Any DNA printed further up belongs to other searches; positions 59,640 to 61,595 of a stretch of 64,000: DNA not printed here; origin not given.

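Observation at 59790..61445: PafA/Dop paralogue with ETEYG to ETELRL substitution and extra length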

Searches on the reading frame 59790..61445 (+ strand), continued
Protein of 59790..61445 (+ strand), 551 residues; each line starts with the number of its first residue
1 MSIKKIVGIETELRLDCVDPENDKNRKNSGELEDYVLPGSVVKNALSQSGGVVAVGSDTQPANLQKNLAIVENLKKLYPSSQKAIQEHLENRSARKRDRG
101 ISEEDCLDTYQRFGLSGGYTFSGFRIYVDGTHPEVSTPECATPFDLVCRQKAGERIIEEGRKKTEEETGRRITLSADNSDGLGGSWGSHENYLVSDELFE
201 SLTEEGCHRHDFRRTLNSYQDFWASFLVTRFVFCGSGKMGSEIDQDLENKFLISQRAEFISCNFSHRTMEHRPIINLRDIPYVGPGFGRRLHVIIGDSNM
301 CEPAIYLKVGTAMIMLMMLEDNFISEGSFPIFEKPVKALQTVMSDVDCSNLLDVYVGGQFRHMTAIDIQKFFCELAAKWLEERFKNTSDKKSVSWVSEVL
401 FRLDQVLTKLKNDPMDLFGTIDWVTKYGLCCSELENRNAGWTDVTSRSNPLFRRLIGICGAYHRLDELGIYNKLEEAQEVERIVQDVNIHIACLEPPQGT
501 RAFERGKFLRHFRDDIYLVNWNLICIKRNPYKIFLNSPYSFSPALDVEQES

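Call 8: find_homologous_proteins(query=window:59790-61445:+, max_evalue=1e-10)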
Query window:59790-61445:+ (551 aa): 6558 proteins with E <= 1e-10 among 8000 candidates; the best 120 are listed.
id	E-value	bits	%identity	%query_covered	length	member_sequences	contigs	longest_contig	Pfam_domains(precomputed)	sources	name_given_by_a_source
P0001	1.7e-235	801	66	98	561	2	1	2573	PF03136.21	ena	-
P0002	1.2e-234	798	66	98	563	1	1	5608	PF03136.21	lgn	-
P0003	9.6e-228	775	64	98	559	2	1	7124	PF03136.21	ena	-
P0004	9.9e-208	709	60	98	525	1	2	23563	PF03136.21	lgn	-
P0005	6.2e-196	670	57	98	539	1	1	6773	PF03136.21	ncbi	-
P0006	1.4e-136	474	45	98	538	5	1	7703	PF03136.21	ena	-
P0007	1.6e-120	421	42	95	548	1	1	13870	PF03136.21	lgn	-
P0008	4.0e-110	387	40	98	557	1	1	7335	PF03136.21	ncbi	-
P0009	1.2e-108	382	40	95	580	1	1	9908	PF03136.21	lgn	-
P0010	1.8e-107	378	40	96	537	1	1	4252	PF03136.21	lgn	-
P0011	4.2e-103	364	39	98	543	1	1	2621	PF03136.21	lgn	-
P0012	8.5e-103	363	38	98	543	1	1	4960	PF03136.21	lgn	-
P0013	3.7e-102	361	40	95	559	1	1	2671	PF03136.21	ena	-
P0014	6.8e-72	261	37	96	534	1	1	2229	PF03136.21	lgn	-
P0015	9.3e-71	257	41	76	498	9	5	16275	PF03136.21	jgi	jgi:proteasome accessory factor PafA2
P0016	1.5e-69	253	40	76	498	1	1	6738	PF03136.21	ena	-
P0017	3.0e-69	252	40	76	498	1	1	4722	PF03136.21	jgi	jgi:proteasome accessory factor A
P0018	3.3e-69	252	40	76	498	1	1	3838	PF03136.21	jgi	jgi:Pup amidohydrolase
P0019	5.4e-69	251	39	73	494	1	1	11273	PF03136.21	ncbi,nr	ncbi:MAG: proteasome accessory factor PafA2 [Nitrospinota bacterium]|nr:MAG: proteasome accessory fa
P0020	7.7e-69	251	36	86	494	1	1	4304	PF03136.21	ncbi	-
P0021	9.6e-69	250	41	76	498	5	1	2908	PF03136.21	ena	-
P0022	1.1e-68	250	38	79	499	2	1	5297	PF03136.21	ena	-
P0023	1.6e-68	250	40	76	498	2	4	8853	PF03136.21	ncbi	-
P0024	1.9e-68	249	40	76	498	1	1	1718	PF03136.21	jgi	jgi:proteasome accessory factor PafA2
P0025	6.2e-68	248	35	86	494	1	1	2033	PF03136.21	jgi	-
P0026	6.7e-68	248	38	76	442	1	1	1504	PF03136.21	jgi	jgi:proteasome accessory factor A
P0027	7.0e-68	247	39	76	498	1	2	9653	PF03136.21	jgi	jgi:proteasome accessory factor A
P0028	7.4e-68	247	40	76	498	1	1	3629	PF03136.21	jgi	jgi:proteasome accessory factor A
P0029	7.5e-68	247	39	76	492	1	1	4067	PF03136.21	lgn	-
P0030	9.0e-68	247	40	76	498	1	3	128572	PF03136.21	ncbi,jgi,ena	-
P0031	1.3e-67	247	39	76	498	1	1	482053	PF03136.21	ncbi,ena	-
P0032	1.6e-67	246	38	77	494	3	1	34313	PF03136.21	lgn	-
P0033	1.9e-67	246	36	86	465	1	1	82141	PF03136.21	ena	-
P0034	3.5e-67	245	39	76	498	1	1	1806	PF03136.21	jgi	jgi:proteasome accessory factor PafA2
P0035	4.5e-67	245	35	86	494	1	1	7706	PF03136.21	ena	-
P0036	7.1e-67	244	39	76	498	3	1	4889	PF03136.21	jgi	jgi:proteasome accessory factor PafA2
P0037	7.6e-67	244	39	76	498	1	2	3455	PF03136.21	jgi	jgi:proteasome accessory factor A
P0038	7.7e-67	244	35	86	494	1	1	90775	PF03136.21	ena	-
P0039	9.0e-67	244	39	76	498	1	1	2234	PF03136.21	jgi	jgi:proteasome accessory factor A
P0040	9.3e-67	244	40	76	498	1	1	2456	PF03136.21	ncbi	-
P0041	1.0e-66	244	39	76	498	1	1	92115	PF03136.21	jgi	jgi:proteasome accessory factor A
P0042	1.0e-66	244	35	86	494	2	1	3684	PF03136.21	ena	-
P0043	2.5e-66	242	36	86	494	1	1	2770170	PF03136.21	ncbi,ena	-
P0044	2.8e-66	242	35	86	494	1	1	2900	PF03136.21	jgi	jgi:Pup amidohydrolase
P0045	3.3e-66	242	38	81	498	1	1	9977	PF03136.21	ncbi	ncbi:MAG: depupylase/deamidase Dop [Candidatus Rokuibacteriota bacterium]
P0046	3.7e-66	242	39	74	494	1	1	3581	PF03136.21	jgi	jgi:proteasome accessory factor A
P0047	4.6e-66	241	39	74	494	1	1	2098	PF03136.21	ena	-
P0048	4.9e-66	241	38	74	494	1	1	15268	PF03136.21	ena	-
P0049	4.9e-66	241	39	76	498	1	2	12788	PF03136.21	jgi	jgi:Pup amidohydrolase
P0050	6.6e-66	241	38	74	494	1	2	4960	PF03136.21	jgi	jgi:proteasome accessory factor PafA2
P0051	6.7e-66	241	38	74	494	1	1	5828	PF03136.21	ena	-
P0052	6.7e-66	241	38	74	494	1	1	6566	PF03136.21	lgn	-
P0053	7.8e-66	241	38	76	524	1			PF03136.21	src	-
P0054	8.0e-66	241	39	77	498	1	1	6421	PF03136.21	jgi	-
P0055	8.4e-66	241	37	76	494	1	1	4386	PF03136.21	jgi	jgi:Pup amidohydrolase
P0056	1.2e-65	240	35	86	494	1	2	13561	PF03136.21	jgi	jgi:proteasome accessory factor A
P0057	1.3e-65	240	38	74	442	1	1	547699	PF03136.21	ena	-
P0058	1.3e-65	240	34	86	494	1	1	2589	PF03136.21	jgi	jgi:Pup amidohydrolase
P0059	1.7e-65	240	38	74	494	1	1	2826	PF03136.21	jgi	jgi:Pup amidohydrolase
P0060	1.7e-65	240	38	76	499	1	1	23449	PF03136.21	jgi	jgi:proteasome accessory factor A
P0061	1.9e-65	239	35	86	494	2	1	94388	PF03136.21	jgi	jgi:Pup amidohydrolase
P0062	2.1e-65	239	38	76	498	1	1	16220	PF03136.21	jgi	jgi:proteasome accessory factor A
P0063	2.2e-65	239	38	74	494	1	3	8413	PF03136.21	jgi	jgi:proteasome accessory factor PafA2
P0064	2.2e-65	239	38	74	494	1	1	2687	PF03136.21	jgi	jgi:proteasome accessory factor PafA2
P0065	2.2e-65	239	38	74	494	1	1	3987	PF03136.21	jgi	jgi:proteasome accessory factor A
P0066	3.1e-65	239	38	74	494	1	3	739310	PF03136.21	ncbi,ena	-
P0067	3.1e-65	239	35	86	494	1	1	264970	PF03136.21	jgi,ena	-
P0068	3.7e-65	238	36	81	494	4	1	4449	PF03136.21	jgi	jgi:proteasome accessory factor A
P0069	3.8e-65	238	37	81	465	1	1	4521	PF03136.21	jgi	-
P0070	4.3e-65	238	37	78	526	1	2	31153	PF03136.21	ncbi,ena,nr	ncbi:proteasome accessory factor PafA2 family protein [Patescibacteria group bacterium]|nr:proteasom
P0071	5.1e-65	238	35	86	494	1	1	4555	PF03136.21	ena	-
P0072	5.4e-65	238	38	74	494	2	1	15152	PF03136.21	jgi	jgi:Pup amidohydrolase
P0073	5.7e-65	238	37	79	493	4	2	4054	PF03136.21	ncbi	-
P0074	7.1e-65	238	38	74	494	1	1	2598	PF03136.21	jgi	jgi:Pup amidohydrolase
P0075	8.7e-65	237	39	76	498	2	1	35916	PF03136.21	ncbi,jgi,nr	ncbi:MAG TPA: depupylase/deamidase Dop [Methylomirabilota bacterium]|jgi:proteasome accessory factor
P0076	9.1e-65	237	36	82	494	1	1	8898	PF03136.21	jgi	jgi:proteasome accessory factor A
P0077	9.2e-65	237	37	78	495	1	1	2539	PF03136.21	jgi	jgi:proteasome accessory factor PafA2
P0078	9.5e-65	237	38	74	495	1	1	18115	PF03136.21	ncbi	ncbi:MAG: depupylase/deamidase Dop [Actinomycetota bacterium]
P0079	1.0e-64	237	38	74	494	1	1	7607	PF03136.21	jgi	jgi:proteasome accessory factor PafA2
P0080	1.0e-64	237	34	86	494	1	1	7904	PF03136.21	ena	-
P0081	1.0e-64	237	38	74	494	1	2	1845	PF03136.21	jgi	jgi:proteasome accessory factor PafA2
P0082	1.1e-64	237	37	74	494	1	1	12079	PF03136.21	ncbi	-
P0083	1.4e-64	237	36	81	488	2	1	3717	PF03136.21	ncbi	-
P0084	1.4e-64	237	36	86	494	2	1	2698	PF03136.21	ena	-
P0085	1.4e-64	237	38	74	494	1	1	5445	PF03136.21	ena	-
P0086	1.6e-64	236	35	86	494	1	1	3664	PF03136.21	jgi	jgi:Pup amidohydrolase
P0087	1.6e-64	236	39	76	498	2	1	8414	PF03136.21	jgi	-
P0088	1.6e-64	236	38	74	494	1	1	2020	PF03136.21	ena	-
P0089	1.6e-64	236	38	73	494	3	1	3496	PF03136.21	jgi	jgi:Pup amidohydrolase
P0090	1.9e-64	236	36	86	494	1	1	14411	PF03136.21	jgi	jgi:proteasome accessory factor PafA2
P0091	1.9e-64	236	36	86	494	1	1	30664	PF03136.21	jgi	jgi:proteasome accessory factor PafA2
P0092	2.0e-64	236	39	75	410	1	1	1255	PF03136.21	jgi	jgi:proteasome accessory factor A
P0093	2.1e-64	236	33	95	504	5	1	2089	PF03136.21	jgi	jgi:proteasome accessory factor A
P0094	2.3e-64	236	35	86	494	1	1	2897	PF03136.21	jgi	jgi:proteasome accessory factor A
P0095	2.4e-64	236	36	73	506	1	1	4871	PF03136.21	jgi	jgi:Pup amidohydrolase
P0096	2.7e-64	236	35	86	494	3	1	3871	PF03136.21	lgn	-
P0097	2.9e-64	236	38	73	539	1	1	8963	PF03136.21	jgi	jgi:Pup amidohydrolase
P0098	3.0e-64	235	36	75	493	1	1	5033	PF03136.21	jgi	jgi:Pup amidohydrolase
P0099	3.1e-64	235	36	86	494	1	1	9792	PF03136.21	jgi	-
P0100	3.3e-64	235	37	74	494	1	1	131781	PF03136.21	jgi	-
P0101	3.5e-64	235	36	75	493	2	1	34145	PF03136.21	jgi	jgi:proteasome accessory factor PafA2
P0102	3.8e-64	235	38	74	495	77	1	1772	PF03136.21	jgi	jgi:Pup amidohydrolase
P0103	4.0e-64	235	36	86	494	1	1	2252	PF03136.21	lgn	-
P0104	4.1e-64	235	37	78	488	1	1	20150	PF03136.21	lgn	-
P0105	5.0e-64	235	37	77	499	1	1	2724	PF03136.21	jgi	-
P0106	5.3e-64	235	37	75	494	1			PF03136.21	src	-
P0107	5.9e-64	234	36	82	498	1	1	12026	PF03136.21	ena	-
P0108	6.9e-64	234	39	74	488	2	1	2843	PF03136.21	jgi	jgi:proteasome accessory factor A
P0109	7.3e-64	234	35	86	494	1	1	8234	PF03136.21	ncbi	-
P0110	8.4e-64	234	35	86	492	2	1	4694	PF03136.21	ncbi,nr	ncbi:MAG: proteasome accessory factor PafA2 [Actinobacteria bacterium]|nr:proteasome accessory facto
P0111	8.4e-64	234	38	73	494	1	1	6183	PF03136.21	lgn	-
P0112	8.6e-64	234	37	74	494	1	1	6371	PF03136.21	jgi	jgi:proteasome accessory factor A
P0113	8.8e-64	234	37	73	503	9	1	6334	PF03136.21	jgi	jgi:proteasome accessory factor A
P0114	9.0e-64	234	36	73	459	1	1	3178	PF03136.21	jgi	jgi:proteasome accessory factor A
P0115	9.7e-64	234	36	75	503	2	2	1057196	PF03136.21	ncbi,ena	-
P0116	1.0e-63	234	38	74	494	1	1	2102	PF03136.21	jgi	jgi:proteasome accessory factor PafA2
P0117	1.0e-63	234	36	86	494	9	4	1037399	PF03136.21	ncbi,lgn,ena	-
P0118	1.1e-63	234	36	78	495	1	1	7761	PF03136.21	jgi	jgi:proteasome accessory factor A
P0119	1.3e-63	233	40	73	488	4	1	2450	PF03136.21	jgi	jgi:proteasome accessory factor A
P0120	1.3e-63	233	37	73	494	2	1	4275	PF03136.21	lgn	-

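Call 17: search_solved_structures(query=A1, show_alignments=5)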
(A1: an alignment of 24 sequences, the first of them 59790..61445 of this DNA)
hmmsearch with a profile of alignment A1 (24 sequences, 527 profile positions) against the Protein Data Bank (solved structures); distinct sequences matched with E-value up to 0.001: 5.
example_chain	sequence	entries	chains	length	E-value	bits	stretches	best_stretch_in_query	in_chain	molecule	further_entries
4b0r_A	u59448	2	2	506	1.4e-157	528.9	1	4-526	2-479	DEAMIDASE-DEPUPYLASE DOP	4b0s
5lrt_A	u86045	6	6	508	1.4e-157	528.9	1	4-526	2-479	Depupylase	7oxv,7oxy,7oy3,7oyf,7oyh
9cku_G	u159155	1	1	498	1.2e-134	453.2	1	4-526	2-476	Pup deamidase/depupylase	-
4b0t_A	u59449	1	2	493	7.7e-105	354.9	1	97-524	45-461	PUP--PROTEIN LIGASE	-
4bjr_A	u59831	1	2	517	1.3e-103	350.9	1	97-524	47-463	PUP--PROTEIN LIGASE, PROKARYOTIC UBIQUITIN-LIKE PROTEIN PUP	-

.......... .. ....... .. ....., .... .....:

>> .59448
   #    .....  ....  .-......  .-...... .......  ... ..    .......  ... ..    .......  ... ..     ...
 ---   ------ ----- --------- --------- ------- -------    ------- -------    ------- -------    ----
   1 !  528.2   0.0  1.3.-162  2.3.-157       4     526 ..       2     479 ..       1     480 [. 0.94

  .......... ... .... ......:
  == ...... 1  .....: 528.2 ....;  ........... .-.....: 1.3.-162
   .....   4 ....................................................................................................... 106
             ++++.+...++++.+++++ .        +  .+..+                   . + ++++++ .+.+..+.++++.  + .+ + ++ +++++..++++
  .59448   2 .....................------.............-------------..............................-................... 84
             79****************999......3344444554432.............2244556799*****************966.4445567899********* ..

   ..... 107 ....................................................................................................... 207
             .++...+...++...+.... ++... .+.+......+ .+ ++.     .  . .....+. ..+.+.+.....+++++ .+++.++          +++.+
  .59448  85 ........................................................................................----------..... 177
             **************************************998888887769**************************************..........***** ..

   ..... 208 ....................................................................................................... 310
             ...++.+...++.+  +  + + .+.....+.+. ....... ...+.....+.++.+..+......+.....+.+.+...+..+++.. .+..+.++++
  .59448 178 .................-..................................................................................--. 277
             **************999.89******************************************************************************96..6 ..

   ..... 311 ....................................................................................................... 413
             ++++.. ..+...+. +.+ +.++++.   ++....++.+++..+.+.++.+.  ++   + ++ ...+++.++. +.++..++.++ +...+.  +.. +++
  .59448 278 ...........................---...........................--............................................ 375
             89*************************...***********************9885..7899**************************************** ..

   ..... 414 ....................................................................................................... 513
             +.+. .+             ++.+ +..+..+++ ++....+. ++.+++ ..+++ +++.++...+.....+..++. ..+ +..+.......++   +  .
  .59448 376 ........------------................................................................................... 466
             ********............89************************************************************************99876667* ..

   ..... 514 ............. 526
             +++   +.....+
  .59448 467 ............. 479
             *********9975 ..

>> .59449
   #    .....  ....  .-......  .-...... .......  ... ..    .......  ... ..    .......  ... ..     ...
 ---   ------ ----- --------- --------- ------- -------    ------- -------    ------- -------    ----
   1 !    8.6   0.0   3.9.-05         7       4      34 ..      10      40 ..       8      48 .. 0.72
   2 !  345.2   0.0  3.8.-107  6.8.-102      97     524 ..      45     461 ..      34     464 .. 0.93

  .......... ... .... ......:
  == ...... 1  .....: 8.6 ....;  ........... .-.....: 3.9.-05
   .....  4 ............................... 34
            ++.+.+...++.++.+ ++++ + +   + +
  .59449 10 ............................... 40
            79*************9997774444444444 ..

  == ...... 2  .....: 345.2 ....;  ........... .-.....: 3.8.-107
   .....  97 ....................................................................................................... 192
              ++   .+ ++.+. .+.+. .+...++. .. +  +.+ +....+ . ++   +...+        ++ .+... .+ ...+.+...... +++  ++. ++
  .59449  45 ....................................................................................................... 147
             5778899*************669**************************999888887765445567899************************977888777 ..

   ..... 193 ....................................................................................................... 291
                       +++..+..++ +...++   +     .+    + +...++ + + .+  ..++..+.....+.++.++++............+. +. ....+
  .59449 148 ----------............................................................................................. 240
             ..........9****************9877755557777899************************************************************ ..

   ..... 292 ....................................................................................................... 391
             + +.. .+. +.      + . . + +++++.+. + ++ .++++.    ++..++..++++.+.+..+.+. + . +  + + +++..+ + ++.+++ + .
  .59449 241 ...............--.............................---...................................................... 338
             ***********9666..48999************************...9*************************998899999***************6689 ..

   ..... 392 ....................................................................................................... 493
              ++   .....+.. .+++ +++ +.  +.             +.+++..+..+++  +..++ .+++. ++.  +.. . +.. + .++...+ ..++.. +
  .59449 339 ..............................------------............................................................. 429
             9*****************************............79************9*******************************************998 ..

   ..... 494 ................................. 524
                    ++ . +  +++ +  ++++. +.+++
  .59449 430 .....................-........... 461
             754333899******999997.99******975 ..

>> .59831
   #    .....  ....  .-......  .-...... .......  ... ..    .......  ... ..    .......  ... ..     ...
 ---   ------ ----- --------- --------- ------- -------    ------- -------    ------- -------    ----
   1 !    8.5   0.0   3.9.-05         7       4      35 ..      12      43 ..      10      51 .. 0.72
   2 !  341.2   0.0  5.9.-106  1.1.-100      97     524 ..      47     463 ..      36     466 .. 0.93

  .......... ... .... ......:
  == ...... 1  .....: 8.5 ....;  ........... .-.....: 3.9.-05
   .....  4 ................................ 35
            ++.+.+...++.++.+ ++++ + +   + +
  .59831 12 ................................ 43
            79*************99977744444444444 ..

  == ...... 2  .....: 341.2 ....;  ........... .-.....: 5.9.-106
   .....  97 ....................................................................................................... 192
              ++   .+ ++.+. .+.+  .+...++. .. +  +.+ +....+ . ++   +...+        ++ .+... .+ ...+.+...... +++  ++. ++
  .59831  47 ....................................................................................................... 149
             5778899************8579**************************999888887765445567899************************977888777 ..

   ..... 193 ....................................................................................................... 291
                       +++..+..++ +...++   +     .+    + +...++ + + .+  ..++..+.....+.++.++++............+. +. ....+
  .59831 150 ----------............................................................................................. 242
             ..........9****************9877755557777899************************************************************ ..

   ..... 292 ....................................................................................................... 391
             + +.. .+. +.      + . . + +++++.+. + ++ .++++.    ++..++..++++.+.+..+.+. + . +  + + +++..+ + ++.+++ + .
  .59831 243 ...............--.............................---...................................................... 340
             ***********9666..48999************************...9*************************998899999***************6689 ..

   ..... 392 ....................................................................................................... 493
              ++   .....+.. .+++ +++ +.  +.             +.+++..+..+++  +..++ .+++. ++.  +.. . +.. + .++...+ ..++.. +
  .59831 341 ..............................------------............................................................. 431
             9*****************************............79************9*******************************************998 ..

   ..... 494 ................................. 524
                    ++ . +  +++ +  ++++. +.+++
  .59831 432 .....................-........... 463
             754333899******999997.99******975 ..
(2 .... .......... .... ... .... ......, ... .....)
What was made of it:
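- Checked: AcelDop, MtbDop and CgluPafA from the PDB all read E-x-E-Y-G (call 17).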
